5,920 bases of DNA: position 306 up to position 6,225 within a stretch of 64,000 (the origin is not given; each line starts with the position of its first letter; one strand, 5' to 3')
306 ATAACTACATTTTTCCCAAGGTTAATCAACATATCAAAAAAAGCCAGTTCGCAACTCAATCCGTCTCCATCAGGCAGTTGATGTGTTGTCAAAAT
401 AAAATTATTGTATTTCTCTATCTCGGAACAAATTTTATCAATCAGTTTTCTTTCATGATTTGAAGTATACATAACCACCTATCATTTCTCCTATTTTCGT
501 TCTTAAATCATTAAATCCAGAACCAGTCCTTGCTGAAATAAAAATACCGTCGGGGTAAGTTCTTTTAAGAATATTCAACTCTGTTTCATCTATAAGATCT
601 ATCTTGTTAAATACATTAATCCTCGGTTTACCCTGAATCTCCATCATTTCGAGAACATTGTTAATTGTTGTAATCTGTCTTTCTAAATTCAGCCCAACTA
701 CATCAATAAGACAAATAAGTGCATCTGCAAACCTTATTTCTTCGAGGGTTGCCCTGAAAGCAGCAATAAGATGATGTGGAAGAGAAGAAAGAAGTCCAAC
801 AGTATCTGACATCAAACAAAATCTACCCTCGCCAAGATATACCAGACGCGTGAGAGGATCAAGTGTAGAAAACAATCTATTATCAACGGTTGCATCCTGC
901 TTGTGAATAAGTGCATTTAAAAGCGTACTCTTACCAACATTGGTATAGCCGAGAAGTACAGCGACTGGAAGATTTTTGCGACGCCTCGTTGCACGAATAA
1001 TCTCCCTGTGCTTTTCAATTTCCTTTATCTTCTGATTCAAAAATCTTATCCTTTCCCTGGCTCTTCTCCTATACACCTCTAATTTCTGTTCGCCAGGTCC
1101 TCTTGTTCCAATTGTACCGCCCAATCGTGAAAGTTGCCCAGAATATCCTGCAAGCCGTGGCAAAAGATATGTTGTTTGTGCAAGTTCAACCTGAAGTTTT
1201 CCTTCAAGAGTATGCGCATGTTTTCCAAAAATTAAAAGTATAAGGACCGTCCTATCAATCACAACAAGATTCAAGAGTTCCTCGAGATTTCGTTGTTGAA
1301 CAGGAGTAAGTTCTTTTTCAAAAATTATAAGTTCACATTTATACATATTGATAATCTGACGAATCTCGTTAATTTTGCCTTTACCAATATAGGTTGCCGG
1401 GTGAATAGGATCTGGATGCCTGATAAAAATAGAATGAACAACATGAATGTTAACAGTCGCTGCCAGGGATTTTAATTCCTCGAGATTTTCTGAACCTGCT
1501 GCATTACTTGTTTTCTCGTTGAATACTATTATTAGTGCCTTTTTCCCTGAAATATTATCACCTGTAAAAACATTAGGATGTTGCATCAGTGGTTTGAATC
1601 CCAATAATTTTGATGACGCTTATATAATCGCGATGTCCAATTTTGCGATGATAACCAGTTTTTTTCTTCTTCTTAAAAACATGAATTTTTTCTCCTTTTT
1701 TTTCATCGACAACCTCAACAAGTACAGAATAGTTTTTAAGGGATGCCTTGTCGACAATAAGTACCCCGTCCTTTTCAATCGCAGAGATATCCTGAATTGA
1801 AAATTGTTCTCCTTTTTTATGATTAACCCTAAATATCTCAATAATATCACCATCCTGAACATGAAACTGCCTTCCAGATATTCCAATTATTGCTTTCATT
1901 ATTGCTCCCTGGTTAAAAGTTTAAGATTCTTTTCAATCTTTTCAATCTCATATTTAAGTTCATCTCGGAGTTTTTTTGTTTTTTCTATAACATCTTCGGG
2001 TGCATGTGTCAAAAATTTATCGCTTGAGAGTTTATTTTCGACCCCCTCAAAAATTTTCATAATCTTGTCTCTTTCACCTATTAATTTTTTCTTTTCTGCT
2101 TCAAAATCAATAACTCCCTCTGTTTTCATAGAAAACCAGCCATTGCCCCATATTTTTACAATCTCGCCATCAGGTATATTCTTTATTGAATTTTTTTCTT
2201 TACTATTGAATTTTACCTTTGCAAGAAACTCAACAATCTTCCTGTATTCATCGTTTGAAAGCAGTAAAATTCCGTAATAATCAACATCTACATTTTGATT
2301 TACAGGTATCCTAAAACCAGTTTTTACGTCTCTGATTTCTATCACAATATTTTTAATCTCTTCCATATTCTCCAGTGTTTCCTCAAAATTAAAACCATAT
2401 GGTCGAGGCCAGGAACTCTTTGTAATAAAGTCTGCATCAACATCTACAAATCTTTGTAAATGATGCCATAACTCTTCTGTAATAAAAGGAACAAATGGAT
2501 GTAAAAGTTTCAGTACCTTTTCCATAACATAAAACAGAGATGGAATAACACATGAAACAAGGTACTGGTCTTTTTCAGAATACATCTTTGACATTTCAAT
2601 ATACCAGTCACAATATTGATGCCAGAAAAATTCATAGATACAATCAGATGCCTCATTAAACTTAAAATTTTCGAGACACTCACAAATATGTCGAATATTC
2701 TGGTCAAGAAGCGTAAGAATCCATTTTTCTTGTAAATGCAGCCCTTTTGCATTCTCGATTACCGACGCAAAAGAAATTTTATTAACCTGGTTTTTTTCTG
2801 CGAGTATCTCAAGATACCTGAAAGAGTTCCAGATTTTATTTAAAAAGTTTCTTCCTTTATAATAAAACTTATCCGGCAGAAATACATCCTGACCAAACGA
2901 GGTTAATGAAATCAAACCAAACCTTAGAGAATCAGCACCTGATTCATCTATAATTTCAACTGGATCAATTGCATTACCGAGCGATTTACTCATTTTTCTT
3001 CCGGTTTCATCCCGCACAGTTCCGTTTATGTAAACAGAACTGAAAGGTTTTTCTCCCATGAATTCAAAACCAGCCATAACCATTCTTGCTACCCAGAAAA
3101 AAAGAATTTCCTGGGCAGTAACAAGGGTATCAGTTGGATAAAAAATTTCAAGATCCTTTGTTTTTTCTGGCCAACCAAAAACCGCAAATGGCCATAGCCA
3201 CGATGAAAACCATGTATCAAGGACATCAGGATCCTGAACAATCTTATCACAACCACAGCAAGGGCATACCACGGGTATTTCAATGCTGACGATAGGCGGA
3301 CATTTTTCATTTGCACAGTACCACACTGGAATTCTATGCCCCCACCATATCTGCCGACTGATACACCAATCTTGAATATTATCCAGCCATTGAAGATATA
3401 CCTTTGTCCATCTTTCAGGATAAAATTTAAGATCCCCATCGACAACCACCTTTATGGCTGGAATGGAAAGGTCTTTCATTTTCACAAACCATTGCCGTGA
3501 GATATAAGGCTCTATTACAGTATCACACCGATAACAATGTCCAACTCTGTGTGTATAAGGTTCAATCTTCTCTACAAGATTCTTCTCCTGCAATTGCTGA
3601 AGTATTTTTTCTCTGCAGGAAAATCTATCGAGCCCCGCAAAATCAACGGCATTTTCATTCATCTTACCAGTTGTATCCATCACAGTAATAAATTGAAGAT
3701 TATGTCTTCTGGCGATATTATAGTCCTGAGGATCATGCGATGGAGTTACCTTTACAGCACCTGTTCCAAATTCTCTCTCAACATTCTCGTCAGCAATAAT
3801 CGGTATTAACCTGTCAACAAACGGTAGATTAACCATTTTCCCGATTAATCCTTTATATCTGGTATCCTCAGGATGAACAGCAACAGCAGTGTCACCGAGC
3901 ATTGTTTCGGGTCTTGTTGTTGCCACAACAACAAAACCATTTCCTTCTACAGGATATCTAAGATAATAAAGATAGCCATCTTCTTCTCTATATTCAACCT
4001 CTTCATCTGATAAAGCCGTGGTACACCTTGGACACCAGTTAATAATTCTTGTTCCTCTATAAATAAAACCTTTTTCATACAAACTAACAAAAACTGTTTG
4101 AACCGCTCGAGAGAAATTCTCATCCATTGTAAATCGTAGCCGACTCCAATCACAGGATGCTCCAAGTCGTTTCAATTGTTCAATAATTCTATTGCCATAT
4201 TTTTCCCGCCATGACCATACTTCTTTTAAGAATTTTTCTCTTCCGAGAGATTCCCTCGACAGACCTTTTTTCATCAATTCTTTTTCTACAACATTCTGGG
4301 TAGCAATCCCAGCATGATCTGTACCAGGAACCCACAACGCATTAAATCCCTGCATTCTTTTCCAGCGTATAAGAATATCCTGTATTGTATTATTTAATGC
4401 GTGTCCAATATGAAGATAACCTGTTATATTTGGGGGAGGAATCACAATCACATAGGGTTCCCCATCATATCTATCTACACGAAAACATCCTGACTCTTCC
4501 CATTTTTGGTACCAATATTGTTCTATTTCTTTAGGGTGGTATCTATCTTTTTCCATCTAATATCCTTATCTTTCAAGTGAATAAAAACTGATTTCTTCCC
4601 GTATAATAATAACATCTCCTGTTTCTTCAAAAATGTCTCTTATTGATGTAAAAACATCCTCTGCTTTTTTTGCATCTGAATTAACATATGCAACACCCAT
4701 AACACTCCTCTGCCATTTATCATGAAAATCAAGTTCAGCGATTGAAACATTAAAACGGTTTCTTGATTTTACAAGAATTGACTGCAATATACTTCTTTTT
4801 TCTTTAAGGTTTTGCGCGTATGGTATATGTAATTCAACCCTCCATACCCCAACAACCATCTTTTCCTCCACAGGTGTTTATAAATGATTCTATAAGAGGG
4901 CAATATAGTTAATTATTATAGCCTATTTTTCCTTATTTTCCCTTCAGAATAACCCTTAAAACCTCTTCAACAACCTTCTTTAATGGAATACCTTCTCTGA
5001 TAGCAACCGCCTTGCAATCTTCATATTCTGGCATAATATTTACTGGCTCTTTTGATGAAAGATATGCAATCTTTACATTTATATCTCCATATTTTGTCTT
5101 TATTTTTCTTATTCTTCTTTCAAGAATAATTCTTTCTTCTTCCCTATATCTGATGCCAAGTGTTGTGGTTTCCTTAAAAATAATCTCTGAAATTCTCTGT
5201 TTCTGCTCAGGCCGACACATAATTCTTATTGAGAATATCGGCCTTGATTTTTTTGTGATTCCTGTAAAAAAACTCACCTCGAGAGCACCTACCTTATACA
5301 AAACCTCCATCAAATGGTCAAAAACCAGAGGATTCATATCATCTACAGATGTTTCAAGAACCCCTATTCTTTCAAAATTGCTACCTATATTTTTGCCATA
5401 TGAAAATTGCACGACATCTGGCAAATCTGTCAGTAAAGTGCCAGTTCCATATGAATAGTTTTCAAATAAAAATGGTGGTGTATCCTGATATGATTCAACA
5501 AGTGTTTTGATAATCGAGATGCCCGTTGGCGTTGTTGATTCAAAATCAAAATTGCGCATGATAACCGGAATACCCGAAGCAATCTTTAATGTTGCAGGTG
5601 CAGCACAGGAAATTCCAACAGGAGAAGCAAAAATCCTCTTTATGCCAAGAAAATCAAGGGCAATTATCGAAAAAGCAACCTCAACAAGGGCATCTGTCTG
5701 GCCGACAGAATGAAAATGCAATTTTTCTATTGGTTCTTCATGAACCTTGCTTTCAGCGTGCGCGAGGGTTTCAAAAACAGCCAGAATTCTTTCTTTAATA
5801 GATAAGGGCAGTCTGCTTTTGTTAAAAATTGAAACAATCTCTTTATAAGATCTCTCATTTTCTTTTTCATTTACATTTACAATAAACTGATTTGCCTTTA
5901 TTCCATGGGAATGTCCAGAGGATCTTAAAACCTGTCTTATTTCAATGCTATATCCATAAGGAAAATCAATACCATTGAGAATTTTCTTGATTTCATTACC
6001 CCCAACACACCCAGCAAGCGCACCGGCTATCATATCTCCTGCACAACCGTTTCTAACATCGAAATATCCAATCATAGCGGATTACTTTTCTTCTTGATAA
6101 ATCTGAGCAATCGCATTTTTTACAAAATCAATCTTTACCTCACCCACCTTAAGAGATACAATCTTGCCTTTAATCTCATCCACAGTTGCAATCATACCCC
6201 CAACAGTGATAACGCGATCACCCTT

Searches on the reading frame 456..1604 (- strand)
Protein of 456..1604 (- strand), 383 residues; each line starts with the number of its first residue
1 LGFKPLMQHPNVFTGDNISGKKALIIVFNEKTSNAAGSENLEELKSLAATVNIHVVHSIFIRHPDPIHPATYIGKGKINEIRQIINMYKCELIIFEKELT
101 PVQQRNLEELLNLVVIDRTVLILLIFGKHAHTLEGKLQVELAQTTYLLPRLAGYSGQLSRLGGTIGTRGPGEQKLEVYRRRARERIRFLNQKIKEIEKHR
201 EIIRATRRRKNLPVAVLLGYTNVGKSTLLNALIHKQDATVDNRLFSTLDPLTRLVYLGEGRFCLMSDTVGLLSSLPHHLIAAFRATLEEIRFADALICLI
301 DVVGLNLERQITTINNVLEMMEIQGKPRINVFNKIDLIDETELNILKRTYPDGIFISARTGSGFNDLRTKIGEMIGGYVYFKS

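Call 52: search_protein_families(library=pfam, proteins=[window:456-1604:-], max_evalue=0.001)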
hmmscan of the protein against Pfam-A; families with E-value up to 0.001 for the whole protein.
window:456-1604:- (383 aa): 8 families
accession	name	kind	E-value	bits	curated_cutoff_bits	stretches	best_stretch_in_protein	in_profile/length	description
PF13167.11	GTP-bdg_N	-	2.1e-28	99.2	25.4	1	39-126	2-88/89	GTP-binding GTPase N-terminal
PF16360.10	GTP-bdg_M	-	1.9e-27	96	29.5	1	129-207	1-79/79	GTP-binding GTPase Middle Region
PF01926.29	MMR_HSR1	-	4.2e-18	66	21.9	1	216-334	3-113/113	50S ribosome-binding GTPase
PF03193.22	RsgA_GTPase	-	4.7e-08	33.5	30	0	190-240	83-134/174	RsgA GTPase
PF16897.10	MMR_HSR1_Xtn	-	1.6e-06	28.5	35.2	1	326-372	56-101/106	C-terminal region of MMR_HSR1 domain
PF02421.24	FeoB_N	-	0.0001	22.3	27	1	216-347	4-127/156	Ferrous iron transport protein B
PF13191.12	AAA_16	-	0.00065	20.7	32.6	0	195-348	8-154/167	AAA ATPase domain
PF00009.33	GTP_EFTU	-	0.00077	19.5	26.5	0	290-348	90-144/188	Elongation factor Tu GTP binding domain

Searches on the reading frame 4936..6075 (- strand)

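Call 52: search_protein_families(library=pfam, proteins=[window:4936-6075:-], max_evalue=0.001)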
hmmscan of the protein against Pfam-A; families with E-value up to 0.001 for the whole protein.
window:4936-6075:- (380 aa): 1 family
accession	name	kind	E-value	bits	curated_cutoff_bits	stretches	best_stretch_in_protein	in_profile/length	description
PF01969.22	Ni_insertion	-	1.6e-95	320.9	22.1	1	4-368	2-374/375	Nickel insertion protein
